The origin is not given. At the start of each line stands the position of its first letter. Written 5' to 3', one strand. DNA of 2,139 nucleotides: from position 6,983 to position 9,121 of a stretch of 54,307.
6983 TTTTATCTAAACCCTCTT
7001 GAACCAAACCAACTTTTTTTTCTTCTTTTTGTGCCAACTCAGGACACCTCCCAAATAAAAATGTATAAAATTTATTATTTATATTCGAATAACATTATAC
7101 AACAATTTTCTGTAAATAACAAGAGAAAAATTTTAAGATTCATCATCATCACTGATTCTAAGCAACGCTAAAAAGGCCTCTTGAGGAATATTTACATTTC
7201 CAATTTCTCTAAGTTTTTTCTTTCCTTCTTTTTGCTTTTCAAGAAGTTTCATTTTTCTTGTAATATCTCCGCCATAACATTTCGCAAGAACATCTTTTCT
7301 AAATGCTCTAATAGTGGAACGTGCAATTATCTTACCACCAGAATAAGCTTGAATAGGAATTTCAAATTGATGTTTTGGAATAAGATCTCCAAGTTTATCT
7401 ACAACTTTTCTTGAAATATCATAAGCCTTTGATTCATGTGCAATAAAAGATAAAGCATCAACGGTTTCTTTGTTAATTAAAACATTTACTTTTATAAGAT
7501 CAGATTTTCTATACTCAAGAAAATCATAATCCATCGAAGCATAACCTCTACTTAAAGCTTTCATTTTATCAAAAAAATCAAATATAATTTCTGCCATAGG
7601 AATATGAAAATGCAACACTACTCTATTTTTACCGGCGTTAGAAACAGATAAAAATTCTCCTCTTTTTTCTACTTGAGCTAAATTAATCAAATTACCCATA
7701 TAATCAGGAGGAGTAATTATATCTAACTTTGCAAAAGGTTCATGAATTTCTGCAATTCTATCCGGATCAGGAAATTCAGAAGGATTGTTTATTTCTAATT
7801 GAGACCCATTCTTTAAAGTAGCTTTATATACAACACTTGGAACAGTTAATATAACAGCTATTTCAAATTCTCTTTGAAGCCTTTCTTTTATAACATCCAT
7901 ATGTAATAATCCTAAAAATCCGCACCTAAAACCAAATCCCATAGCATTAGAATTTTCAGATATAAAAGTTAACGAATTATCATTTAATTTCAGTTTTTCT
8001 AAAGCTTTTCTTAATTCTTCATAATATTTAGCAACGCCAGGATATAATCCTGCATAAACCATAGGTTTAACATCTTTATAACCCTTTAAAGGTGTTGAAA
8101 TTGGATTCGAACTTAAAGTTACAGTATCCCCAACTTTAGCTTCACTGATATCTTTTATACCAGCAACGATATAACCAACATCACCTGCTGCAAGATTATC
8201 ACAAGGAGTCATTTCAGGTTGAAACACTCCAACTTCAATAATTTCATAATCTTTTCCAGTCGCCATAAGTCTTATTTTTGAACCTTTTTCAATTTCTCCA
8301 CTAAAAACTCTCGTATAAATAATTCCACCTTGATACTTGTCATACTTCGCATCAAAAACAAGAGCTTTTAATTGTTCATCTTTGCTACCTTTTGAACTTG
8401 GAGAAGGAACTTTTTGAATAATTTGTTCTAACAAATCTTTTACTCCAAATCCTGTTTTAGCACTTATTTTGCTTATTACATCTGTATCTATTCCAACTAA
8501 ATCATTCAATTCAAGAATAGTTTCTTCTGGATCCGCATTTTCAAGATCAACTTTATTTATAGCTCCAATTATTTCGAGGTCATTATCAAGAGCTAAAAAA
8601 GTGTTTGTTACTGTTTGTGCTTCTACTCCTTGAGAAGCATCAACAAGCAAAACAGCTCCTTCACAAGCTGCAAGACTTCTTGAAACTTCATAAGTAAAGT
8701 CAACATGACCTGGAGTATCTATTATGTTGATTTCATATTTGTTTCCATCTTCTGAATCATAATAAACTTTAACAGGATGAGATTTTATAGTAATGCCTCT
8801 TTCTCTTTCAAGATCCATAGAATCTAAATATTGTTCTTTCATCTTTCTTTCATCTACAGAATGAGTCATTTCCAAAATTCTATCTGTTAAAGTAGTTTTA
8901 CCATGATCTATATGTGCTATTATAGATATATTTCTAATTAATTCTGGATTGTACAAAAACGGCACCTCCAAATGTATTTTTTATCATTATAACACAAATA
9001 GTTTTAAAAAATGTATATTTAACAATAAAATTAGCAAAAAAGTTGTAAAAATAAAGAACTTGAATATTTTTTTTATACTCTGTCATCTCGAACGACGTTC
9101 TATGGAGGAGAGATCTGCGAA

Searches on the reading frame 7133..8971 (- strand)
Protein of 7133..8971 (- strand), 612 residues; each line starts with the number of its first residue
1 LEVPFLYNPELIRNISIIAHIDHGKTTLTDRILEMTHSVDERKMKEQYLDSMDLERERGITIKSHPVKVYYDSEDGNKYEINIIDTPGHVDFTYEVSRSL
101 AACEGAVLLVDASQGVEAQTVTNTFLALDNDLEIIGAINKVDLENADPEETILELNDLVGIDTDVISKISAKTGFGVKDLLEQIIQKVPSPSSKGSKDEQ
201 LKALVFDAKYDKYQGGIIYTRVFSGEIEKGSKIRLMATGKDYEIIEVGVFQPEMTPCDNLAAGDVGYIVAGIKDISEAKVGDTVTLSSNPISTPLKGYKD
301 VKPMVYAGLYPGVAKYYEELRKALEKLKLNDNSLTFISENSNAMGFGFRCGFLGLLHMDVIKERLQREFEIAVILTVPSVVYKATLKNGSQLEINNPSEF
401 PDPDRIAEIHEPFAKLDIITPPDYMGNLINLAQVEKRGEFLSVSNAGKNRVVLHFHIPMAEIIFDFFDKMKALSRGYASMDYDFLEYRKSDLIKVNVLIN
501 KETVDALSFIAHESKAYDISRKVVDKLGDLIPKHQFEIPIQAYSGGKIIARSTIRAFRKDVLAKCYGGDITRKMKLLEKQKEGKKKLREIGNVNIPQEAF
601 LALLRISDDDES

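Call 22: search_protein_families(library=pfam, proteins=[window:7133-8971:-], max_evalue=0.00001)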
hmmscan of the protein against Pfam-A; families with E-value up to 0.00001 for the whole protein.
window:7133-8971:- (612 aa): 4 families
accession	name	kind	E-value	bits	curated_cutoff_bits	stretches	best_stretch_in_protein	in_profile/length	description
PF00009.33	GTP_EFTU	-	2.7e-56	190.6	26.5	1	12-190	3-188/188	Elongation factor Tu GTP binding domain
PF06421.17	LepA_C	-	2.8e-47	159.7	29.7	1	499-604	1-106/107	GTP-binding protein LepA C-terminus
PF00679.30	EFG_C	-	9e-20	70.9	27.9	1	409-492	2-83/89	Elongation factor G C-terminus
PF03144.31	GTP_EFTU_D2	-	9.5e-18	64.8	30.3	1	215-285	1-73/73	Elongation factor Tu domain 2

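Call 40: find_homologous_proteins(query=window:7133-8971:-, max_evalue=1e-50)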
Query window:7133-8971:- (612 aa): 8000 proteins with E <= 1e-50 among 8000 candidates; the best 120 are listed.
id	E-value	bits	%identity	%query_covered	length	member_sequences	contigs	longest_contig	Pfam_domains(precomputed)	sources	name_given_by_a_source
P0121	0.0e+0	1338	100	99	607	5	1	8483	PF00679.31,PF06421.18,PF00009.34,PF03144.32,PF22042.3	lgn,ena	-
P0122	0.0e+0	1140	83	99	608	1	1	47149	PF00679.31,PF06421.18,PF00009.34,PF03144.32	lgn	-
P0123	0.0e+0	1104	80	99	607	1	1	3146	PF00679.31,PF06421.18,PF00009.34,PF03144.32,PF22042.3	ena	-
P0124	0.0e+0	1103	79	99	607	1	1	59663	PF00679.31,PF06421.18,PF00009.34,PF03144.32,PF22042.3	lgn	-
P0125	0.0e+0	1101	80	99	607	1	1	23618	PF00679.31,PF06421.18,PF00009.34,PF03144.32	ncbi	ncbi:MAG: translation elongation factor 4 [Thermotogota bacterium]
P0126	0.0e+0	1098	79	100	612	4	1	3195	PF00679.31,PF06421.18,PF00009.34,PF03144.32,PF22042.3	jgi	jgi:GTP-binding protein LepA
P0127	0.0e+0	1097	79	100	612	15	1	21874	PF00679.31,PF06421.18,PF00009.34,PF03144.32,PF22042.3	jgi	jgi:GTP-binding protein LepA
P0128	0.0e+0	1089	79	99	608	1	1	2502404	PF00679.31,PF06421.18,PF00009.34,PF03144.32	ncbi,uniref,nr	ncbi:elongation factor 4 [Tepiditoga spiralis]|uniref:Elongation factor 4 n=1 Tax=Tepiditoga spirali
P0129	0.0e+0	1088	78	99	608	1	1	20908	PF00679.31,PF06421.18,PF00009.34,PF03144.32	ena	-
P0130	0.0e+0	1078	78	99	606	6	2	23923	PF00679.31,PF06421.18,PF00009.34,PF03144.32,PF22042.3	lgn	-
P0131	0.0e+0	1071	78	99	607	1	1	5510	PF00679.31,PF06421.18,PF00009.34,PF10662.16,PF03144.32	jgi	-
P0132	0.0e+0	1070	78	99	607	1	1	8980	PF00679.31,PF06421.18,PF00009.34,PF10662.16,PF03144.32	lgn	-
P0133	0.0e+0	1065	77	99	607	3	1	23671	PF00679.31,PF06421.18,PF00009.34,PF10662.16,PF03144.32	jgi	-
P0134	0.0e+0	1039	74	99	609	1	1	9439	PF00679.31,PF06421.18,PF00009.34,PF10662.16,PF03144.32,PF22042.3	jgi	-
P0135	0.0e+0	1038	74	99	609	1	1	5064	PF00679.31,PF06421.18,PF00009.34,PF10662.16,PF03144.32,PF22042.3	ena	-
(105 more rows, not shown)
